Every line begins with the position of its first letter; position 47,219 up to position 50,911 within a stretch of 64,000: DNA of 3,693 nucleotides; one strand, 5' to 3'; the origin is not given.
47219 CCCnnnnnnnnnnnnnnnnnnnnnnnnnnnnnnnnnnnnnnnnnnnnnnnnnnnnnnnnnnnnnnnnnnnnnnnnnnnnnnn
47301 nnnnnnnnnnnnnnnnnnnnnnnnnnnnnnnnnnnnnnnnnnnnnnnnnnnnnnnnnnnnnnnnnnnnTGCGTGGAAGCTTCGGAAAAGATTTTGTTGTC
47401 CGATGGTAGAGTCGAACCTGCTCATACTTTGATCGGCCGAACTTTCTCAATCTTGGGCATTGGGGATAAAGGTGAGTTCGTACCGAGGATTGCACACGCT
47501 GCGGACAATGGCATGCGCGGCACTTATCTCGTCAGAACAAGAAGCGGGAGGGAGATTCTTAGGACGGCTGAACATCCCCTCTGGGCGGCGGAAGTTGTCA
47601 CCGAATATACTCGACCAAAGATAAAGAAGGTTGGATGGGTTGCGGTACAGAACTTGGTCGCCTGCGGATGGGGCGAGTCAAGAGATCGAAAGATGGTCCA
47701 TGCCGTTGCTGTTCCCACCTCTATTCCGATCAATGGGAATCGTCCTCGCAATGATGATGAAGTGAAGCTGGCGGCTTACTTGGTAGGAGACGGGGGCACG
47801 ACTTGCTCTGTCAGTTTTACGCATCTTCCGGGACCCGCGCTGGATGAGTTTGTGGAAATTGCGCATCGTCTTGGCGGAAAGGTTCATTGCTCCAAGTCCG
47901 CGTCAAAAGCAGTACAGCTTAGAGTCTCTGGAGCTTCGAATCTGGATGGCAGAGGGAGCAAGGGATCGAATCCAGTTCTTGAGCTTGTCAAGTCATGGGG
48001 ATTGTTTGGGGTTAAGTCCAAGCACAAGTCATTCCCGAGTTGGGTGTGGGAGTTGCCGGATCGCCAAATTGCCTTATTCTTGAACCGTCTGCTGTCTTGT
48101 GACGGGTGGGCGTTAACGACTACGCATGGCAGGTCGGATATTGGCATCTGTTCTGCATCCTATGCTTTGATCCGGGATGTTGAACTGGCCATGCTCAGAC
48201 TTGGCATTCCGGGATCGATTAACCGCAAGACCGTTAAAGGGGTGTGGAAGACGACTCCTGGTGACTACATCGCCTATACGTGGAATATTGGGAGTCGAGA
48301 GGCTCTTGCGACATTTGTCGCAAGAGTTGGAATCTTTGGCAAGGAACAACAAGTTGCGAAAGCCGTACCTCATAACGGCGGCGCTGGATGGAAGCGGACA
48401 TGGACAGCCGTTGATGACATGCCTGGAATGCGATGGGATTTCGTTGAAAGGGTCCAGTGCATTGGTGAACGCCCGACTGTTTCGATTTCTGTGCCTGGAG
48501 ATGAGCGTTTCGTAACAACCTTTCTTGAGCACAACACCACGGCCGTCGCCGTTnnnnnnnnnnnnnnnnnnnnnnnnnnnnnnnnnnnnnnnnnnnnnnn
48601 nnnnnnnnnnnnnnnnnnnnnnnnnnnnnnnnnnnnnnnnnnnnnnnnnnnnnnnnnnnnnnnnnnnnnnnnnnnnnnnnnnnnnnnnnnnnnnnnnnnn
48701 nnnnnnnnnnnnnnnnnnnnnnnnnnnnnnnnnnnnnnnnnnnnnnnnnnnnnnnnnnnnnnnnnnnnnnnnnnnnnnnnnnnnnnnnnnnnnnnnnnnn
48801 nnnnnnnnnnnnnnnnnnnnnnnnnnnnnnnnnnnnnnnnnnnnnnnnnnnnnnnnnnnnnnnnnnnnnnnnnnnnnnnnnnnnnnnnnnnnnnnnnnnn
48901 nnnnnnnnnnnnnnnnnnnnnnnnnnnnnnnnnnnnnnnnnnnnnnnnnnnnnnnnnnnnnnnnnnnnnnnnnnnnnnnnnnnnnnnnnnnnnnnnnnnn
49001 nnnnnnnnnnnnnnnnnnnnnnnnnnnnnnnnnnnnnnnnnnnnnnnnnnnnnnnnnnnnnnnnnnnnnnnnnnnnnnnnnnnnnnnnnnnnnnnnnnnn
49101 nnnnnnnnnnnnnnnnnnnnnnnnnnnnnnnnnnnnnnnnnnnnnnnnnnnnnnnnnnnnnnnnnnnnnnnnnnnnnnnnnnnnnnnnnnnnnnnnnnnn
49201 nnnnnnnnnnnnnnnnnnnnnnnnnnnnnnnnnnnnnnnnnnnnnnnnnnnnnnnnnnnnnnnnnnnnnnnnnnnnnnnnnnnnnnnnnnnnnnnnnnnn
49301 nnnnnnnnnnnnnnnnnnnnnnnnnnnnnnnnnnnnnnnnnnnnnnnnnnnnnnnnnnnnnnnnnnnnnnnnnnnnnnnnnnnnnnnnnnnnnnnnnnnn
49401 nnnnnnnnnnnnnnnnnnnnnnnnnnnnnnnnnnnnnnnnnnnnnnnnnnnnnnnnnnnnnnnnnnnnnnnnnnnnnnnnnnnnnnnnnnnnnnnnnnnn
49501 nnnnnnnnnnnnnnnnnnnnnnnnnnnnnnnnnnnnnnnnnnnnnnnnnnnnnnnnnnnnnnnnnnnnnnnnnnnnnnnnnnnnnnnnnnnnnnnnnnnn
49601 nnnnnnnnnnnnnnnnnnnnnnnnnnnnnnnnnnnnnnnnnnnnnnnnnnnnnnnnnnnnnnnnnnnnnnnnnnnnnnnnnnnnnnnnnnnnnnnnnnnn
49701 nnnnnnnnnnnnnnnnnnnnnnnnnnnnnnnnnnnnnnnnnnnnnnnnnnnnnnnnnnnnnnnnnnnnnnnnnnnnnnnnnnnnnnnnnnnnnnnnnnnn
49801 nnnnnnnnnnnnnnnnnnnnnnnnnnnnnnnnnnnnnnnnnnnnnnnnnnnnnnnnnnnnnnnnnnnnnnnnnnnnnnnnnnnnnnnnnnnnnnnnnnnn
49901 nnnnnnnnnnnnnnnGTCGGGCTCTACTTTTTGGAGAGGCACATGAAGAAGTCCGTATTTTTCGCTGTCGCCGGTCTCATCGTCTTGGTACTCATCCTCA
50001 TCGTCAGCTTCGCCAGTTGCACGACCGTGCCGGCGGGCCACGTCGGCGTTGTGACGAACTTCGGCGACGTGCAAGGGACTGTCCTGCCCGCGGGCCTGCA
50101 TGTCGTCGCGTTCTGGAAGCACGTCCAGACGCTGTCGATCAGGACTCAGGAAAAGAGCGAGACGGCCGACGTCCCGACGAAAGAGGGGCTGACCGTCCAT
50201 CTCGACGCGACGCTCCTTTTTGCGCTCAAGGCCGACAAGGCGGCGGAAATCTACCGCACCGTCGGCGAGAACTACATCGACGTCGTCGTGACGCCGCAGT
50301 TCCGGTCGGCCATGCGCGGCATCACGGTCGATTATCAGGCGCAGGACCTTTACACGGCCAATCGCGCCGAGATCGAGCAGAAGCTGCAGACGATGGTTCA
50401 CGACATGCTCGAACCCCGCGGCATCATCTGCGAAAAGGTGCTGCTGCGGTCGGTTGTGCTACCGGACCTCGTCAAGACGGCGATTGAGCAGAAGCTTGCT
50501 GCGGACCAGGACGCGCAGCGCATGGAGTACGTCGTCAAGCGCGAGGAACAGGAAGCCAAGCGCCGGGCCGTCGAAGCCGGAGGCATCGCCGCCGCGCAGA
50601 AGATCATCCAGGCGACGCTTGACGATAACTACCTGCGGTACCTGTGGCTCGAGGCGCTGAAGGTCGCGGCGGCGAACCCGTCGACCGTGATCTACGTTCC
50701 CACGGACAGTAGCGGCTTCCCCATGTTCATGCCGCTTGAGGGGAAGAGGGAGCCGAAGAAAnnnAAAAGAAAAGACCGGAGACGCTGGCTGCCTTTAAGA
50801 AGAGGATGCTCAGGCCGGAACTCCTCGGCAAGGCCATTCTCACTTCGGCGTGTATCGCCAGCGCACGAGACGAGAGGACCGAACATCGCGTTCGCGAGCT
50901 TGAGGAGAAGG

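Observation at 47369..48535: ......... intein splitting the Walker A lysine from the downstream TT of a HerA/FtsK-like ATPase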

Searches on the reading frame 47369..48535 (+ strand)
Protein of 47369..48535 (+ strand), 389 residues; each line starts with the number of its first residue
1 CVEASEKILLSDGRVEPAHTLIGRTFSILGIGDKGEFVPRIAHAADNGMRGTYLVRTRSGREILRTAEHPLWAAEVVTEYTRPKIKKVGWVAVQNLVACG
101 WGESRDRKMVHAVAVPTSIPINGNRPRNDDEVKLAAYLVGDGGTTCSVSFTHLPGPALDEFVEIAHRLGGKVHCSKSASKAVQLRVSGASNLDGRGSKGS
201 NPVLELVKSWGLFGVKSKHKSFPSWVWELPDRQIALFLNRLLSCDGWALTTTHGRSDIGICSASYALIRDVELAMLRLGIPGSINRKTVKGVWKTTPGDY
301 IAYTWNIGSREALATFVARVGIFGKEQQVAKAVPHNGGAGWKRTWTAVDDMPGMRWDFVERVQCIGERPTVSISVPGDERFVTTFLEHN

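Call 4: search_protein_families(library=pfam, proteins=[window:47369-48535:+], max_evalue=1)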
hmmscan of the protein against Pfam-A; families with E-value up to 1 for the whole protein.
window:47369-48535:+ (389 aa): 2 families
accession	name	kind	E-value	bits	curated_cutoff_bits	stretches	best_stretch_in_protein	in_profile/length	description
PF14528.11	LAGLIDADG_3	-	4.5e-10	40.1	22.5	1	233-321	2-82/82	LAGLIDADG-like domain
PF14890.11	Intein_splicing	-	0.038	14.2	35.8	1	33-388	30-154/155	Intein splicing domain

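Call 5: search_protein_families(library=ncbifam, proteins=[window:47369-48535:+], max_evalue=1)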
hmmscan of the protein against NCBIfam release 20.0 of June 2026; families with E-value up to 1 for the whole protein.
window:47369-48535:+ (389 aa): 9 families
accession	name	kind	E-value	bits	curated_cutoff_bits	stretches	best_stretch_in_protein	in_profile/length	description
NF005852.0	PRK07773.1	equivalog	1.8e-27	96.1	780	1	1-333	398-707/886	replicative DNA helicase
NF007072.0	PRK09519.1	equivalog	1.3e-06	27.1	1024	1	96-284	327-511/790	intein-containing recombinase RecA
TIGR01445.1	intein_Nterm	domain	6.1e-06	27.1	24.5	1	1-71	1-81/83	intein N-terminal splicing region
NF038098.1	GyrA_w_intein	exception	1.3e-05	23.3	1850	1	47-328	169-419/1232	intein-containing DNA gyrase subunit A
NF011418.0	PRK14845.1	equivalog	0.0014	16.4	756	1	96-327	113-304/1049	translation initiation factor IF-2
NF006207.0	PRK08332.1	equivalog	0.0019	15.4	2400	1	215-297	1078-1156/1684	vitamin B12-dependent ribonucleotide reductase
NF011303.0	PRK14715.1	equivalog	0.0026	14.9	1585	1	213-283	1193-1261/1627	DNA-directed DNA polymerase II large subunit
NF045703.1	rSAM_Tes_intein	exception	0.12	10.1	1700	1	214-283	443-511/1040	tetraether lipid synthase Tes, intein-containing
NF005069.0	PRK06487.1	equivalog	0.24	10.4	448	1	17-50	145-176/320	2-hydroxyacid dehydrogenase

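Call 8: search_solved_structures(query=window:47369-48535:+, max_evalue=0.01, show_alignments=2)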
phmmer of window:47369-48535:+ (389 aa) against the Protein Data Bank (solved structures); distinct sequences matched with E-value up to 0.01: 0.

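Call 22: find_homologous_proteins(query=window:47369-48535:+)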
Query window:47369-48535:+ (389 aa): 9 proteins with E <= 0.001 among 3272 candidates.
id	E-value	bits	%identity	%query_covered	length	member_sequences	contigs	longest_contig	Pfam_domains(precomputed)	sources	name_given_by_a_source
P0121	1.4e-24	105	27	74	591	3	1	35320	PF14528.12,PF00772.27,PF14890.12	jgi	-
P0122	3.4e-20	90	31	41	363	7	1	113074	PF01381.29,PF14528.12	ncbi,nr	ncbi:MAG: hypothetical protein LRY63_13000 [Nitrincola sp.]|nr:hypothetical protein [Nitrincola sp.]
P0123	5.5e-13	67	29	84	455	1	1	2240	PF14528.12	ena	-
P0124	4.1e-12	64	32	41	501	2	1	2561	PF03796.22,PF14528.12,PF14890.12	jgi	jgi:replicative DNA helicase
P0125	2.1e-9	55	30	70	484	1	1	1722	PF03796.22,PF14528.12,PF14890.12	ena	-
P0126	4.9e-9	54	33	32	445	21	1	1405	PF03796.22,PF14528.12,PF13481.13,PF14890.12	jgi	jgi:replicative DNA helicase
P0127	4.4e-7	47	30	33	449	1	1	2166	PF03796.22,PF14528.12,PF13481.13,PF14890.12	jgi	jgi:replicative DNA helicase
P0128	4.1e-6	44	28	62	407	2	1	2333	PF03796.22,PF14528.12,PF14890.12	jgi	jgi:replicative DNA helicase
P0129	5.0e-5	41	26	80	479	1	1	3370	PF14528.12,PF14890.12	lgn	-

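Call 27: predict_structure(protein=window:47369-48535:+)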
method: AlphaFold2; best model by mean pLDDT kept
length: 389 residues; sequences in the alignment: 1
mean_pLDDT: 34.8   pTM: 0.24
mean pLDDT of the five models: 34.8, 34.4, 32.3, 32.3, 30.2
residues with pLDDT >= 90: 0; 70-90: 0; 50-70: 15; < 50: 374
segments of 3 or more residues with pLDDT < 50: 1-7, 23-271, 273-304, 306-389
pLDDT, mean of each block of 10 residues (from residue 1): 46 56 43 33 35 32 31 28 26 27 29 28 28 29 32 39 42 31 31 33 34 28 33 32 32 30 42 47 39 33 46 45 30 28 31 35 39 41 36
secondary structure, 60 per line:
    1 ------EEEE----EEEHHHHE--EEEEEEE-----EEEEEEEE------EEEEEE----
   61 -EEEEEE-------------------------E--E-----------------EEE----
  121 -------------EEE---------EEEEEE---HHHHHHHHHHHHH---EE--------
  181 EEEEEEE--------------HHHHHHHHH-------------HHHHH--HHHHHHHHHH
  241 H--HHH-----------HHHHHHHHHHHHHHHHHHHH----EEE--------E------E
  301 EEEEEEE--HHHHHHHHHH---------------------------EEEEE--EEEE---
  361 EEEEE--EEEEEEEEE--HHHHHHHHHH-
elements in order: E7-10 E15-17 H18-21 E25-31 E37-44 E51-56 E62-67 E114-116 E134-136 E146-151 H155-167 E181-187 H202-210 H224-228 H231-241 H258-277 E282-284 E300-307 H310-319 E347-351 E354-357 E361-365 E368-376 H379-388

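Call 34: search_solved_structures(query=A2, max_evalue=1, show_alignments=2)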
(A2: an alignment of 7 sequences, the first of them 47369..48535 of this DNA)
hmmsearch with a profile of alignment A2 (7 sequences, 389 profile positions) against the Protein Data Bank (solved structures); distinct sequences matched with E-value up to 1: 52.
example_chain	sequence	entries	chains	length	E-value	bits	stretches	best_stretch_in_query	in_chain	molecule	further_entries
4o1r_A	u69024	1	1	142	1.3e-31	113.5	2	2-95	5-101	Replicative DNA helicase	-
6frg_A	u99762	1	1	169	3.2e-30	108.8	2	3-97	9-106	Replicative DNA helicase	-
6frh_A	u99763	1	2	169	3.2e-30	108.8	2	3-97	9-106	Replicative DNA helicase,Replicative DNA helicase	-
1mi8_A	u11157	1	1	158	3.2e-29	105.6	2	3-97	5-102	DnaB intein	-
6fre_A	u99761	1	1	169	2e-28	102.9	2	3-97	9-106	Replicative DNA helicase,Replicative DNA helicase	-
7qss_A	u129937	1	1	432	1.6e-22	83.5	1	34-382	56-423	V-type ATP synthase alpha chain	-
7qsu_A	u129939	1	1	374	1.3e-19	73.9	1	34-282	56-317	V-ATPase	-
2cw7_A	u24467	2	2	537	2.7e-13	53.1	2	189-381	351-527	Endonuclease PI-PkoII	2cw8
6rpq_A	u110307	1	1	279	9.7e-13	51.3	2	351-389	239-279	Ubiquitin-like protein SMT3,1108aa long hypothetical cell division control protein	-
2imz_A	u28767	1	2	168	1.5e-12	50.7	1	1-100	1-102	Endonuclease PI-MtuI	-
3ifj_A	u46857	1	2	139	3.1e-12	49.7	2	1-92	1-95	Endonuclease PI-MtuI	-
3igd_A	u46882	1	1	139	5.6e-12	48.8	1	1-92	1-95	Endonuclease PI-MtuI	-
2in0_A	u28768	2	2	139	7.4e-12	48.4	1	1-92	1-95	Endonuclease PI-MtuI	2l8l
2in9_A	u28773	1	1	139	7.7e-12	48.3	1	1-92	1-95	Endonuclease PI-MtuI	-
2in8_A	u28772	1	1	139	8e-12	48.3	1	1-92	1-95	Endonuclease PI-MtuI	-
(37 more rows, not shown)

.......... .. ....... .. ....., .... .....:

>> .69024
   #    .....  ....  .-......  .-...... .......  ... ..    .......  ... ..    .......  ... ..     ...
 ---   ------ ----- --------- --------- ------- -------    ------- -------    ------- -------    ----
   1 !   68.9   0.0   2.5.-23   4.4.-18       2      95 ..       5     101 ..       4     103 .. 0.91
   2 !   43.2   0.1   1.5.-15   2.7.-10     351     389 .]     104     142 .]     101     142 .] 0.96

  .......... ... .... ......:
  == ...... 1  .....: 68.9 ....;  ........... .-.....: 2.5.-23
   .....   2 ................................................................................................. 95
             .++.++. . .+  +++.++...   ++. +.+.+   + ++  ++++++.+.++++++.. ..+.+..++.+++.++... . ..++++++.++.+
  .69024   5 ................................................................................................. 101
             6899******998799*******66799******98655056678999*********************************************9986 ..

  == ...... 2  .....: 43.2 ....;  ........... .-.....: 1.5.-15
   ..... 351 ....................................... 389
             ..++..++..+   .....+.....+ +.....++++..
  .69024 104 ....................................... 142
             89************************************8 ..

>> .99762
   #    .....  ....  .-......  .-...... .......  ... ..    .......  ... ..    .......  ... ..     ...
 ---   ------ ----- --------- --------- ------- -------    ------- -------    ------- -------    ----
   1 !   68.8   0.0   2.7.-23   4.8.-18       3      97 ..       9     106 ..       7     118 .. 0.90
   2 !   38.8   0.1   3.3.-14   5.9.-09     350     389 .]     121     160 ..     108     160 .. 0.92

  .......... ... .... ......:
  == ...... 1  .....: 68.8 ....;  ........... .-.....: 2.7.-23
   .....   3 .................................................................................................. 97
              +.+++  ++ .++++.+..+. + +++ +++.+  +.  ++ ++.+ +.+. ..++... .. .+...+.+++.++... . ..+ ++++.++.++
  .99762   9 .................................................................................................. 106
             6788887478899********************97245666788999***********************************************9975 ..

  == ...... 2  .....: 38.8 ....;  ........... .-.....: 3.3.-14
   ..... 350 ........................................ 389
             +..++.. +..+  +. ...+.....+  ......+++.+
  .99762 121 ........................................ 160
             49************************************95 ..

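Call 57: search_protein_representatives(protein=window:47369-48535:+)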
Query: 389 residues. Proteins with E-value up to 0.001 (for the whole library): 1909; up to 1e-10: 740; up to 1e-30: 106. The best 150 are listed.
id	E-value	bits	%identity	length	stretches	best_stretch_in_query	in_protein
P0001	2.3e-265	896.1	100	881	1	1-389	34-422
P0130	1.8e-81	290.5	44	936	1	1-389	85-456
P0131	4.0e-78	279.5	45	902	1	1-389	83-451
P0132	3.0e-76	273.4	45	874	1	1-389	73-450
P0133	9.3e-75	268.4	31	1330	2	1-389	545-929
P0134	1.9e-73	264.1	46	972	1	1-389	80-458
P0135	1.4e-70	254.7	42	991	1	1-389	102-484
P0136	1.9e-70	254.2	42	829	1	1-389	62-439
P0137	1.2e-69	251.6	44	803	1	5-389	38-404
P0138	7.1e-68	245.8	43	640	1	1-389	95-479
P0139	2.4e-67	244.0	42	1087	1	1-389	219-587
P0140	1.8e-66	241.1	37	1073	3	1-389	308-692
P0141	8.6e-66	238.9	40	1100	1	1-389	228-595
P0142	6.7e-65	236.0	40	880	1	1-389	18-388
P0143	6.1e-62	226.2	41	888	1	4-389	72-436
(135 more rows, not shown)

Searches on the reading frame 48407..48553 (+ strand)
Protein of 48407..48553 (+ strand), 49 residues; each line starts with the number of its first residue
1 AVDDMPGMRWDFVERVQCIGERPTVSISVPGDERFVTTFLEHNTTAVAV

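Call 51: search_solved_structures(query=window:48407-48553:+, max_evalue=10, show_alignments=3)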
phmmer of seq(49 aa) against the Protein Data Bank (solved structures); distinct sequences matched with E-value up to 10: 0.

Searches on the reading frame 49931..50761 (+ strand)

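Call 54: search_protein_families(library=pfam, proteins=[window:49931-50761:+], max_evalue=0.001)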
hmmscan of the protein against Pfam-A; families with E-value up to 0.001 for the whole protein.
window:49931-50761:+ (277 aa): 1 family
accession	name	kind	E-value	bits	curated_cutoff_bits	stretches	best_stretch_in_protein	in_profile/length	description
PF01145.31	Band_7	-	8.3e-31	107.8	23.6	1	32-209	2-176/176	SPFH domain / Band 7 family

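Call 79: search_protein_families(library=padloc, proteins=[window:49931-50761:+], max_evalue=0.001)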
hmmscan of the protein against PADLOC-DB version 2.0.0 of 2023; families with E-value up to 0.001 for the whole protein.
window:49931-50761:+ (277 aa): 0 families
